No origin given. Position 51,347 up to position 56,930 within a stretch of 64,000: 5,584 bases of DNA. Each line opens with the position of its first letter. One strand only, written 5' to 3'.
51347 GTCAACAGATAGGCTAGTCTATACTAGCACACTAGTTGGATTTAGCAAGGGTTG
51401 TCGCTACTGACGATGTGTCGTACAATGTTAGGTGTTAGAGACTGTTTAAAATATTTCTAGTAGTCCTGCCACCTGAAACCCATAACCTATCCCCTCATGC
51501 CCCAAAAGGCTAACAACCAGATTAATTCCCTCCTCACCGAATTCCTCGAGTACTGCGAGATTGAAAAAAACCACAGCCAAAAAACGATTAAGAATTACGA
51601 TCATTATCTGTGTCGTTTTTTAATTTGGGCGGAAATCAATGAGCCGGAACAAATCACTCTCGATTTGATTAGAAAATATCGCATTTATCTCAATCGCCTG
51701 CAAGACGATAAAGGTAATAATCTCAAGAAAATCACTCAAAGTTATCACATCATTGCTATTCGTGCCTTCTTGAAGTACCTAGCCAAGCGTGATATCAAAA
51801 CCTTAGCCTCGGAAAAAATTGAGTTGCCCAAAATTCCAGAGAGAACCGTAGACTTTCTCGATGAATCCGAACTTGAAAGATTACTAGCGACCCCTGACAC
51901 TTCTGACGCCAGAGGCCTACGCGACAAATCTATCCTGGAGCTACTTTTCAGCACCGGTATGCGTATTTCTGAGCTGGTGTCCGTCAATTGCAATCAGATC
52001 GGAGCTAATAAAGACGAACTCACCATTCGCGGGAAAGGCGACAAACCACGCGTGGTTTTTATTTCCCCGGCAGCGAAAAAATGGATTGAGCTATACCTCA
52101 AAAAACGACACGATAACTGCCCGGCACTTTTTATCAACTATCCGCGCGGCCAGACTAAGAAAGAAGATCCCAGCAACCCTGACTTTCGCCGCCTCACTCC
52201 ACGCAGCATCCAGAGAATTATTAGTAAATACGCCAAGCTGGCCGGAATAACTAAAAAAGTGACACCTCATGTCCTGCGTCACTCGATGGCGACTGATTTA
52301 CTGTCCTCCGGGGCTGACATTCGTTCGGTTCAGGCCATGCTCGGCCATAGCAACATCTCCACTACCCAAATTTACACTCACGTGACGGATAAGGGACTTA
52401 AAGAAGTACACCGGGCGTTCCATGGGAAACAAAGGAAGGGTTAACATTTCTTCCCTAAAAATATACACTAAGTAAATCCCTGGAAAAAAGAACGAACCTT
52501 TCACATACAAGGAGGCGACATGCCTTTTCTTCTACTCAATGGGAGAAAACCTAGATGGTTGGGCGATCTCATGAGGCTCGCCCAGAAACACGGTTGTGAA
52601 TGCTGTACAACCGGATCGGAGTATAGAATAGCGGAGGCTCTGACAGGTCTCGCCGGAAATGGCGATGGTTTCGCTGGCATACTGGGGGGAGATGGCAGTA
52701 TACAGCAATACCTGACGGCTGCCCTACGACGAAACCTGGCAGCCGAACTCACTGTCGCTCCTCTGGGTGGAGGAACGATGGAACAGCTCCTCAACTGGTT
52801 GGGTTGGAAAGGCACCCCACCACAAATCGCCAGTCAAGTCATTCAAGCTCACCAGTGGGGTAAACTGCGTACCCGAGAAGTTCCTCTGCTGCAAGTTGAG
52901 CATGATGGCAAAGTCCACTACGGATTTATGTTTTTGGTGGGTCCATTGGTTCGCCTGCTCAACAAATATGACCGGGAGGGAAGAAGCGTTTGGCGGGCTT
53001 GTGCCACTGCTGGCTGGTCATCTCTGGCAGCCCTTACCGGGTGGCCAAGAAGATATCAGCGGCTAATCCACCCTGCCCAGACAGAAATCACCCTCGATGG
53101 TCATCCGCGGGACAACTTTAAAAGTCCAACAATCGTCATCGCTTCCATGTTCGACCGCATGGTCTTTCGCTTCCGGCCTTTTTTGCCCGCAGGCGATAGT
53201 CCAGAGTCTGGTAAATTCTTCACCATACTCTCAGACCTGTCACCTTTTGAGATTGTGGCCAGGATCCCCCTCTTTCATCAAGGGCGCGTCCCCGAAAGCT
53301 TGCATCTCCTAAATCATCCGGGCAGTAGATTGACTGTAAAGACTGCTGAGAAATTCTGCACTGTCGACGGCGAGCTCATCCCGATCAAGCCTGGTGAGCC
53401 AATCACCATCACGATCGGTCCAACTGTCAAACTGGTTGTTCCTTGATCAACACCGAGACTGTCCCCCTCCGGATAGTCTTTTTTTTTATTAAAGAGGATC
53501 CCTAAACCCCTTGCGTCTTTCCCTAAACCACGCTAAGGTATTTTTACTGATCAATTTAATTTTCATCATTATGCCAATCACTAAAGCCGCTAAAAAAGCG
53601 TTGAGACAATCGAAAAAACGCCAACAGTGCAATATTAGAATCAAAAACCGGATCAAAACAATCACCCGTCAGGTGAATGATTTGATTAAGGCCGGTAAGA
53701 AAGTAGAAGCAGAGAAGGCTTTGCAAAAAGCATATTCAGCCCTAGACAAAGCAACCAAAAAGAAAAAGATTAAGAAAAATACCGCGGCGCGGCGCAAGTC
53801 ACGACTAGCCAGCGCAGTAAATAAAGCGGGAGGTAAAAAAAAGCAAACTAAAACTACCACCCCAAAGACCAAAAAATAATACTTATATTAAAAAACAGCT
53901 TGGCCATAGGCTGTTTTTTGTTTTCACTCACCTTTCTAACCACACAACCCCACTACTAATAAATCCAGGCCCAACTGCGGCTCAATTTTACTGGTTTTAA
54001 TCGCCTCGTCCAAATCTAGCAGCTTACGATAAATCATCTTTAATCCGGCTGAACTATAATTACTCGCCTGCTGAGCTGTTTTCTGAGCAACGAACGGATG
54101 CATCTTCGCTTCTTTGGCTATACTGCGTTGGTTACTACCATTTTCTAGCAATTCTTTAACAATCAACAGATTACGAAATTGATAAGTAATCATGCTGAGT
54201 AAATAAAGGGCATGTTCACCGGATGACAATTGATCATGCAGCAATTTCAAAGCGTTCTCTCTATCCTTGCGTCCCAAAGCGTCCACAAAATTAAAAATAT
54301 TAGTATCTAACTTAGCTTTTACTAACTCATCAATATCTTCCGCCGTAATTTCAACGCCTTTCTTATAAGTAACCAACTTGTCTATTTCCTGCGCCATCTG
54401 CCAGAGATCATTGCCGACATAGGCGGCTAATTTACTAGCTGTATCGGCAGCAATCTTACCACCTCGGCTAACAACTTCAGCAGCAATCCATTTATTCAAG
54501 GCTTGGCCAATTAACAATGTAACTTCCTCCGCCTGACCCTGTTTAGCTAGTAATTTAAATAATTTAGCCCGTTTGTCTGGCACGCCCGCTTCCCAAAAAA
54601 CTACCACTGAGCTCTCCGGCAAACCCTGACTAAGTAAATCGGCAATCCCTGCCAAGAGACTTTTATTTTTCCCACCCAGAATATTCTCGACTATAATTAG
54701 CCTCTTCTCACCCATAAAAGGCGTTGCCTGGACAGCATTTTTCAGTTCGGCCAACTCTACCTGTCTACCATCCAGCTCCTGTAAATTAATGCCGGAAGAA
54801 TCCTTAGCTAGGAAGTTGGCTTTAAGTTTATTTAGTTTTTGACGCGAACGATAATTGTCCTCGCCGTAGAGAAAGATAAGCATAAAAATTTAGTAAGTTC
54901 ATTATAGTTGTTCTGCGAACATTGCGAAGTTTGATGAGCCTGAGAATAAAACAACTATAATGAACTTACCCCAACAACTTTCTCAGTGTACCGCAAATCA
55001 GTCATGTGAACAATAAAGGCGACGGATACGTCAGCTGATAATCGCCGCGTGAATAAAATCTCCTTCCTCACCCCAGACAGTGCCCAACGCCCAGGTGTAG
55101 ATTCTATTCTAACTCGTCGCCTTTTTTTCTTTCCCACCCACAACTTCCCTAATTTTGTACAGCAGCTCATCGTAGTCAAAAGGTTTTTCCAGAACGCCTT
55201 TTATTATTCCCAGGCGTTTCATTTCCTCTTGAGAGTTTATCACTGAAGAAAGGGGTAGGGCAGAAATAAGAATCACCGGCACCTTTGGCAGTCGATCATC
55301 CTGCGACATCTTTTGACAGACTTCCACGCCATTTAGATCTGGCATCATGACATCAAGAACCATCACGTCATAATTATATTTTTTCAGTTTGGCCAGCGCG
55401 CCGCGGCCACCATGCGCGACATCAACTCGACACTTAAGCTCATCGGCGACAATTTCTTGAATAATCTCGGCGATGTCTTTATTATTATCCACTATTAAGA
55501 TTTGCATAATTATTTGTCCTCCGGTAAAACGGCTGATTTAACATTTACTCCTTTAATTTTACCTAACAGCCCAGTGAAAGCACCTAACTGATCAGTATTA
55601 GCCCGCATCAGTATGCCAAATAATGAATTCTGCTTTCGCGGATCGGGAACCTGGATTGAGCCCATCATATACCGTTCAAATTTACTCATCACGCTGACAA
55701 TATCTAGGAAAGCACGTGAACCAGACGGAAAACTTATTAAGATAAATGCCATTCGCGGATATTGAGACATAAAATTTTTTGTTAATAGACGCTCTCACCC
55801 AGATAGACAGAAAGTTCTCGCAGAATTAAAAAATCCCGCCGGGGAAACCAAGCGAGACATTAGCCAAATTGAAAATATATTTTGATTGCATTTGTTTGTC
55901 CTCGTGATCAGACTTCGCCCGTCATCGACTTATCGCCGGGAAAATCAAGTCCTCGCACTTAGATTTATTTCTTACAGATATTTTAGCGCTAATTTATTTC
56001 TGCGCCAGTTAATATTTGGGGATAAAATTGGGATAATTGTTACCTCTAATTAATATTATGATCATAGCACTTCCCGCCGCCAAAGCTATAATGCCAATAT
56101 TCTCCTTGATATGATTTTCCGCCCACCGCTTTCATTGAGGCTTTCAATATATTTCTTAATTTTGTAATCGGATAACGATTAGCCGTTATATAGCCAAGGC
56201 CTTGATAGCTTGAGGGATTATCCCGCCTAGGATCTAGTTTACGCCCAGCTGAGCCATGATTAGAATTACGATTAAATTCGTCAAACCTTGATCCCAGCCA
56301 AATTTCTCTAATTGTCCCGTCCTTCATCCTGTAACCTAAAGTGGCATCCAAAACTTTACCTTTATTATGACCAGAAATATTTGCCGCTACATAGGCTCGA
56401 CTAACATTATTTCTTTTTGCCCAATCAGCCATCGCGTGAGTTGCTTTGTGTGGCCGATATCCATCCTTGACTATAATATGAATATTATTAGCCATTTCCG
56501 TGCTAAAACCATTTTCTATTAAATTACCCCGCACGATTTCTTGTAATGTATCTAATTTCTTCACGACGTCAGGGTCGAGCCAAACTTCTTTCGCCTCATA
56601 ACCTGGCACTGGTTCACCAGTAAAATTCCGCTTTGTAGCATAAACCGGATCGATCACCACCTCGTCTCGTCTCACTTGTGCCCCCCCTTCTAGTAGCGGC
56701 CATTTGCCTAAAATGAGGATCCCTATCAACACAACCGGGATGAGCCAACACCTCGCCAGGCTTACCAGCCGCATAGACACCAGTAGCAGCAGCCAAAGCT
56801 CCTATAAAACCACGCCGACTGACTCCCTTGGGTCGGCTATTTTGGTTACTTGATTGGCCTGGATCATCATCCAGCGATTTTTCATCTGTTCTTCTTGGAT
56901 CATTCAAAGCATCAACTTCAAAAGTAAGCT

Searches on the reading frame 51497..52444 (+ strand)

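Call 52: search_protein_families(library=pfam, proteins=[window:51497-52444:+], max_evalue=0.00001)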
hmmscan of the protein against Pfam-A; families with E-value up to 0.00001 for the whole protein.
window:51497-52444:+ (315 aa): 4 families
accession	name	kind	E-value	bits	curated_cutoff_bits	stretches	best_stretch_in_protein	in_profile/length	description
PF00589.27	Phage_integrase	-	1.6e-43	148.9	27.1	1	120-298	2-170/172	Phage integrase family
PF02899.23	Phage_int_SAM_1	-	5.4e-11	43.1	22.3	1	14-98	2-82/83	Phage integrase, N-terminal SAM-like domain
PF13495.12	Phage_int_SAM_4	-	4.4e-08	33.8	27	1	12-101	1-84/85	Phage integrase, N-terminal SAM-like domain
PF13102.12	Phage_int_SAM_5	-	3.1e-06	27.9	22.3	1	13-100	3-87/98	Phage integrase SAM-like domain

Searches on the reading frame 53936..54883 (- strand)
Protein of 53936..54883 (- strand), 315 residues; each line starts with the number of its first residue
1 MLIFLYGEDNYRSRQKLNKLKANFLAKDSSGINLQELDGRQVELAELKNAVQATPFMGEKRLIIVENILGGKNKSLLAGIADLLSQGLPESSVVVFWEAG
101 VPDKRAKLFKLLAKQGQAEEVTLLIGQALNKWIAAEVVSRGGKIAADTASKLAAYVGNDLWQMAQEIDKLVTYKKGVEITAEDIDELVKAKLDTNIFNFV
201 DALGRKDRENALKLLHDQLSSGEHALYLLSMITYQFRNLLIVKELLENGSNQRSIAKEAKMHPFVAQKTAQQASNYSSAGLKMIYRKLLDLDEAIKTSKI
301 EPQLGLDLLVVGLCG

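Call 52: search_protein_families(library=pfam, proteins=[window:53936-54883:-], max_evalue=0.00001)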
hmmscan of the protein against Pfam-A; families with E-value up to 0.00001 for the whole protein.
window:53936-54883:- (315 aa): 2 families
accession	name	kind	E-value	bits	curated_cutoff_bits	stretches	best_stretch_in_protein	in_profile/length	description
PF21694.2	DNA_pol3_delta_C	-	1.6e-34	118.9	27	1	194-311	2-119/121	DNA polymerase III delta subunit, C-terminal domain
PF06144.19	DNA_pol3_delta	-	5.3e-14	52.7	21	1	4-116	2-118/124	DNA polymerase III, delta subunit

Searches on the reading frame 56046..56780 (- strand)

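Call 52: search_protein_families(library=pfam, proteins=[window:56046-56780:-], max_evalue=0.00001)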
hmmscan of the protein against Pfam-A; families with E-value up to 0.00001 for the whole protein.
window:56046-56780:- (244 aa): 1 family
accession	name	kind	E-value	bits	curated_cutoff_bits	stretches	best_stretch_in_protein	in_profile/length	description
PF01427.22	Peptidase_M15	-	3.7e-12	46.9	27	1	40-241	14-191/199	D-ala-D-ala dipeptidase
